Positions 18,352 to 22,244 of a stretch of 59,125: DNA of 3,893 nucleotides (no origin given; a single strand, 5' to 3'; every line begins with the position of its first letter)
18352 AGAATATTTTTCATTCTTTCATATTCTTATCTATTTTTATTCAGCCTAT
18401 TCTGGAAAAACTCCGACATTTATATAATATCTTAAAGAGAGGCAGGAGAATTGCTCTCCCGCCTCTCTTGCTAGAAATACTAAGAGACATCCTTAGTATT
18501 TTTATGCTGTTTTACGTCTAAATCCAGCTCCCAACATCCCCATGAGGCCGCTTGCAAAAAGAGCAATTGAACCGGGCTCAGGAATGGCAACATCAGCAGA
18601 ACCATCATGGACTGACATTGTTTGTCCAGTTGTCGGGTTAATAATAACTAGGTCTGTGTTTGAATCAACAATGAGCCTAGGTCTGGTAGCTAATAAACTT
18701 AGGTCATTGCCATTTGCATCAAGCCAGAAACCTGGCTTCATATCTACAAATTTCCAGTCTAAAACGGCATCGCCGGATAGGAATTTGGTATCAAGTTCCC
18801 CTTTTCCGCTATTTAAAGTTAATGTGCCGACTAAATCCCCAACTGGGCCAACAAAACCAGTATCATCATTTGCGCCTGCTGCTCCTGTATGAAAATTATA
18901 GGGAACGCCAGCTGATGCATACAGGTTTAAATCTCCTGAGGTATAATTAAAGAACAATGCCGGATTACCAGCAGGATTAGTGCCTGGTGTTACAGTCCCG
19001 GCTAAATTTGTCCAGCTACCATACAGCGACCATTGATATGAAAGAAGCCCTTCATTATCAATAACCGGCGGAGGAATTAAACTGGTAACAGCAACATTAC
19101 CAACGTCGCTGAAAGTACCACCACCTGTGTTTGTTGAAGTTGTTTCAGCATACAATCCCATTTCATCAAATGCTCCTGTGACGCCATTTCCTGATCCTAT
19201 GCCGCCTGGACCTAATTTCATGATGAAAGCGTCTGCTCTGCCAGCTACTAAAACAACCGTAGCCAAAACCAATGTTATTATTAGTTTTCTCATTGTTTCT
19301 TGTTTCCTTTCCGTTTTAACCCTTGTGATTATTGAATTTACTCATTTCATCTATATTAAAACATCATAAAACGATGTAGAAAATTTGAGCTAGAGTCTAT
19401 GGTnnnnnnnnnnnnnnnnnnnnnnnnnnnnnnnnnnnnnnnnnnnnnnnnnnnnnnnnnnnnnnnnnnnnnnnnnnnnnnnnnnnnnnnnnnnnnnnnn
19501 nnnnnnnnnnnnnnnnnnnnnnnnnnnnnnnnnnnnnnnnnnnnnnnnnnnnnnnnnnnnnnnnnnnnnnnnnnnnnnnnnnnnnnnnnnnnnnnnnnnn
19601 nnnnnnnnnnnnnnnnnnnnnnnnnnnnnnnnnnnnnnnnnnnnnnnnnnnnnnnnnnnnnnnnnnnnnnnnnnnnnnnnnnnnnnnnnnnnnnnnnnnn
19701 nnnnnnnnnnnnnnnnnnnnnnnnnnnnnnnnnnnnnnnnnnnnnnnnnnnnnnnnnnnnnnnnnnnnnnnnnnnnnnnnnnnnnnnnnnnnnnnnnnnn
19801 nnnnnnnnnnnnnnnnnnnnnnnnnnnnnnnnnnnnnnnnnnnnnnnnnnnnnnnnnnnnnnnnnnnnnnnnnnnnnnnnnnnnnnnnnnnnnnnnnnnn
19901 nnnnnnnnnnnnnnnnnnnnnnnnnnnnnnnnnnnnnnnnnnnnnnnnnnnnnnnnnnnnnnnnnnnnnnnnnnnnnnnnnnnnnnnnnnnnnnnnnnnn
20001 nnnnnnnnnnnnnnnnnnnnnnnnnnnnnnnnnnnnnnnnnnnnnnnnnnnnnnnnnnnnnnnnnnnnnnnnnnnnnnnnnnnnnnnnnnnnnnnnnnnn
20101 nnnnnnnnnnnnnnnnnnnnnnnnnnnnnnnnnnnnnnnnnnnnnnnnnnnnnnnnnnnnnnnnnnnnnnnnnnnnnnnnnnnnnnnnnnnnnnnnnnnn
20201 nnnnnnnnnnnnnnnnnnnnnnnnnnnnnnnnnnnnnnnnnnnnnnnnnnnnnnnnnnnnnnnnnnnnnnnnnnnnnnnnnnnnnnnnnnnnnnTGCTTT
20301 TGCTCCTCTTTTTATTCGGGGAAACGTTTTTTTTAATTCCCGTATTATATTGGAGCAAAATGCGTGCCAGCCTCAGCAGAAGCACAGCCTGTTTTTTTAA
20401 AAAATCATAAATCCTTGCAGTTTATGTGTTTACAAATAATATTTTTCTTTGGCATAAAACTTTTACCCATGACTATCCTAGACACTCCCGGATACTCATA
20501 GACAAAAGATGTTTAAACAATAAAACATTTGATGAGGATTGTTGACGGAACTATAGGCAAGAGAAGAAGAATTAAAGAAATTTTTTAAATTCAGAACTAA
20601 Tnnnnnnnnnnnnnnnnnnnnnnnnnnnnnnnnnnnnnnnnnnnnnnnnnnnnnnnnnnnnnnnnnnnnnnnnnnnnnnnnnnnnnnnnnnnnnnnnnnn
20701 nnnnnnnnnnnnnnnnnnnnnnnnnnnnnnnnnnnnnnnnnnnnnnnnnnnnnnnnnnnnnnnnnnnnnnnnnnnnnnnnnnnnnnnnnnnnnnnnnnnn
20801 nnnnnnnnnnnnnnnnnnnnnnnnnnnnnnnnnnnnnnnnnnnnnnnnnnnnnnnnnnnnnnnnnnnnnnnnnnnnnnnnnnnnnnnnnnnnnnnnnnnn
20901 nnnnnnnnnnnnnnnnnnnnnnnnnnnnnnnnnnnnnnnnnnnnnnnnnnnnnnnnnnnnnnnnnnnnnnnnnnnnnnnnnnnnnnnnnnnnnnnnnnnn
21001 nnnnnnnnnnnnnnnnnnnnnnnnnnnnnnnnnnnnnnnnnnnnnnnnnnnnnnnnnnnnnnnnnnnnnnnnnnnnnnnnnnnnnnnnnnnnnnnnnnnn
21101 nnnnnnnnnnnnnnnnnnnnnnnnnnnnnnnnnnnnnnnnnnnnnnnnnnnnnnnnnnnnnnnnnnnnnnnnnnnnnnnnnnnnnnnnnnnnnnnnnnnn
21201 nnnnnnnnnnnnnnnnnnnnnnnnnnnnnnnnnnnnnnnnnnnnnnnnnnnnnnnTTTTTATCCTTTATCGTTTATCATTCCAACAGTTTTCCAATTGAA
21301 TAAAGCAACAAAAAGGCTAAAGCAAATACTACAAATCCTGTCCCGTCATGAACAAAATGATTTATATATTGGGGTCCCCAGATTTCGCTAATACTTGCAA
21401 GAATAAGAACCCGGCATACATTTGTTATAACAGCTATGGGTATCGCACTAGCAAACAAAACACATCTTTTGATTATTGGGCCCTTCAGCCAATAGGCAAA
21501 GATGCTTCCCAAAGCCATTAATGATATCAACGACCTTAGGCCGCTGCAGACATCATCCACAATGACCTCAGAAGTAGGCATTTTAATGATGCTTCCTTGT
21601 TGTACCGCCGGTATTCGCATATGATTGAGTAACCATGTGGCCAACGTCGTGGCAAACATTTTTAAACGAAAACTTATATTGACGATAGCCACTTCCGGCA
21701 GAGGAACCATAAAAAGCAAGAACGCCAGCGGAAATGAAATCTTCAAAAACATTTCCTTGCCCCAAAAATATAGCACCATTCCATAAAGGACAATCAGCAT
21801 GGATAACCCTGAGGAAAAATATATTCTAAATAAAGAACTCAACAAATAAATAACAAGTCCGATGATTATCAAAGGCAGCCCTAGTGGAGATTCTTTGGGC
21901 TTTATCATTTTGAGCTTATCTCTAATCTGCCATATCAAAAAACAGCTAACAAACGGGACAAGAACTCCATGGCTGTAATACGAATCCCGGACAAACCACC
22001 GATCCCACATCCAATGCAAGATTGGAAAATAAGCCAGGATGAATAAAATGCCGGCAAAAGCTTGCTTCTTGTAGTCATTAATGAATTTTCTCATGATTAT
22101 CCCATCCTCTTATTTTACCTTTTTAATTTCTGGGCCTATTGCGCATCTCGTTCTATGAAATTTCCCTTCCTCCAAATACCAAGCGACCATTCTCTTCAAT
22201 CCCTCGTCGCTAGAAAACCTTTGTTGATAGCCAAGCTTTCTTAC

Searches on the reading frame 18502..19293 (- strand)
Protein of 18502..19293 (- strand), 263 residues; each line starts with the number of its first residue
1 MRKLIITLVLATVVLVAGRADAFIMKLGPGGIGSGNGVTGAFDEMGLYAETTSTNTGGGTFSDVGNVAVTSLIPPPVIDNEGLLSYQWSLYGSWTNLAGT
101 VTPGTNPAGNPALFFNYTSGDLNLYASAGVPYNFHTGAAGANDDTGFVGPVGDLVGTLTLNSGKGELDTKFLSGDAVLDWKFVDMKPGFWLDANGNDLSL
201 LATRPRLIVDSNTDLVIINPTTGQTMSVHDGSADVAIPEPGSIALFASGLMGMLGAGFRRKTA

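Call 3: search_protein_families(library=ncbifam, proteins=[window:18502-19293:-], max_evalue=1)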
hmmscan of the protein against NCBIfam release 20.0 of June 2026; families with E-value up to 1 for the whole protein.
window:18502-19293:- (263 aa): 9 families
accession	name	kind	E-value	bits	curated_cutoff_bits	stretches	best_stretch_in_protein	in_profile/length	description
NF033554.9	floc_PepA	equivalog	8.3e-19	68.4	80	1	4-261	3-261/261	flocculation-associated PEP-CTERM protein PepA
NF041538.1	PEP_EDSA_1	subfamily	0.00019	21.2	100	1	232-260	279-306/307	EDSAP-1 family PEP-CTERM protein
NF038118.1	PEP_CTERM_CCXG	equivalog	0.0016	18.2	90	1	224-255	164-194/199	CCXG family PEP-CTERM protein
NF038129.1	PEP_NF038129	equivalog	0.0033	17.3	65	1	222-260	148-193/194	NF038129 family PEP-CTERM protein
NF041927.1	Xrt_dep_XDP1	equivalog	0.0036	17.3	125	1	228-257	210-239/242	exosortase-dependent surface protein XDP1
TIGR02595.1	PEP_CTERM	domain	0.0037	18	16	1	237-261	1-22/24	PEP-CTERM sorting domain-containing protein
NF038124.1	PEP_CTERM_TLD_A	exception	0.0064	16.1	100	1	232-261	209-234/235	PEP_CTERM-anchored TLD domain-containing protein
NF038125.1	PEP_CTERM_THxN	subfamily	0.0094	15.6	85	1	234-256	221-242/246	THxN family PEP-CTERM protein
NF038035.1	lactGalph_entA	subfamily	0.24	11.5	37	1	54-68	8-23/35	lactococcin G-alpha/enterocin 1071A family bacteriocin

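Call 4: search_protein_families(library=pfam, proteins=[window:18502-19293:-], max_evalue=1)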
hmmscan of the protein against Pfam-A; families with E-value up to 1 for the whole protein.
window:18502-19293:- (263 aa): 1 family
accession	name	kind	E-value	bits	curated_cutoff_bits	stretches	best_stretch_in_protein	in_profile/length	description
PF07589.16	PEP-CTERM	-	4.9e-05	23.7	20.7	1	236-261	1-24/24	PEP-CTERM motif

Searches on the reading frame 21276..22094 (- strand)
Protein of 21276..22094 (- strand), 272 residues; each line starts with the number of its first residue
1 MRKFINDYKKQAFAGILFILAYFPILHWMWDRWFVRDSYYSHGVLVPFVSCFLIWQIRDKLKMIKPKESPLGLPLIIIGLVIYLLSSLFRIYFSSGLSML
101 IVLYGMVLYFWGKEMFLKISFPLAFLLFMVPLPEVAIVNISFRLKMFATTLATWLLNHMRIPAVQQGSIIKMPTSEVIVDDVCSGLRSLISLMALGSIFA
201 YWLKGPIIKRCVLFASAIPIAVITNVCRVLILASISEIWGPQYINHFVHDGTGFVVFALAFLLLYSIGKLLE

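Call 3: search_protein_families(library=ncbifam, proteins=[window:21276-22094:-], max_evalue=1)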
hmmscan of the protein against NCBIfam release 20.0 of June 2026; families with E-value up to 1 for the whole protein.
window:21276-22094:- (272 aa): 21 families
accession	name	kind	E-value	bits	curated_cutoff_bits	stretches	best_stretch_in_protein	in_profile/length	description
TIGR02602.1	8TM_EpsH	subfamily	3.2e-54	184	105.55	1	35-271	5-240/241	exosortase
TIGR04152.1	exosort_VPLPA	exception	4.4e-54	184.3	400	1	38-271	8-242/486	VPLPA-CTERM-specific exosortase XrtD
TIGR03109.2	exosort_XrtA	exception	9.8e-52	175.9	208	1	15-270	7-258/261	exosortase A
NF038142.1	exosort_XrtW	exception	5.5e-51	173.4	425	1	13-239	7-233/494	exosortase W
NF035943.2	exosort_XrtV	exception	2.8e-43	148.2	313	1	39-271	32-266/270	exosortase V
TIGR03113.1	exosort_XrtB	exception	3.6e-33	115.3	275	1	17-271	11-264/268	exosortase B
TIGR04151.1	exosort_VPDSG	exception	2.1e-25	89.8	300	1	26-267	45-295/306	VPDSG-CTERM-specific exosortase XrtC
TIGR04156.1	cyanoexo_CrtB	exception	3.4e-20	72.7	300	1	17-264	9-259/280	cyanoexosortase B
TIGR04178.1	exo_archaeo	signature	1.3e-19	70.3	23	1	177-271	1-95/97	exosortase/archaeosortase family protein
NF033464.1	cyanoexo_CrtC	exception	5.9e-18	65.4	225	1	14-265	10-268/278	cyanoexosortase C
NF033770.1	exosort_XrtT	exception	8.8e-18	64.1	250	1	13-262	4-258/472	exosortase T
TIGR04489.1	exosort_XrtO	exception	4.4e-12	45.5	250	1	25-263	8-250/451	exosortase O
TIGR03763.1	cyanoexo_CrtA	exception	1.5e-11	44.3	150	1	39-266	31-253/260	cyanoexosortase A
TIGR04476.1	exosort_XrtN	exception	3.2e-10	39.7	200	1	70-260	48-235/406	exosortase N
NF012182.0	exosortase_XrtQ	exception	1.5e-07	31.2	270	1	17-260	12-247/256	exosortase Q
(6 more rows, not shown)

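Call 4: search_protein_families(library=pfam, proteins=[window:21276-22094:-], max_evalue=1)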
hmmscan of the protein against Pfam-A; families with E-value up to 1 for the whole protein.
window:21276-22094:- (272 aa): 1 family
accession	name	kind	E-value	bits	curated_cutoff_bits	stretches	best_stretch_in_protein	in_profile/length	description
PF09721.15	Exosortase_EpsH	-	7.2e-67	225.9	25.7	1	17-270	3-253/254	Transmembrane exosortase (Exosortase_EpsH)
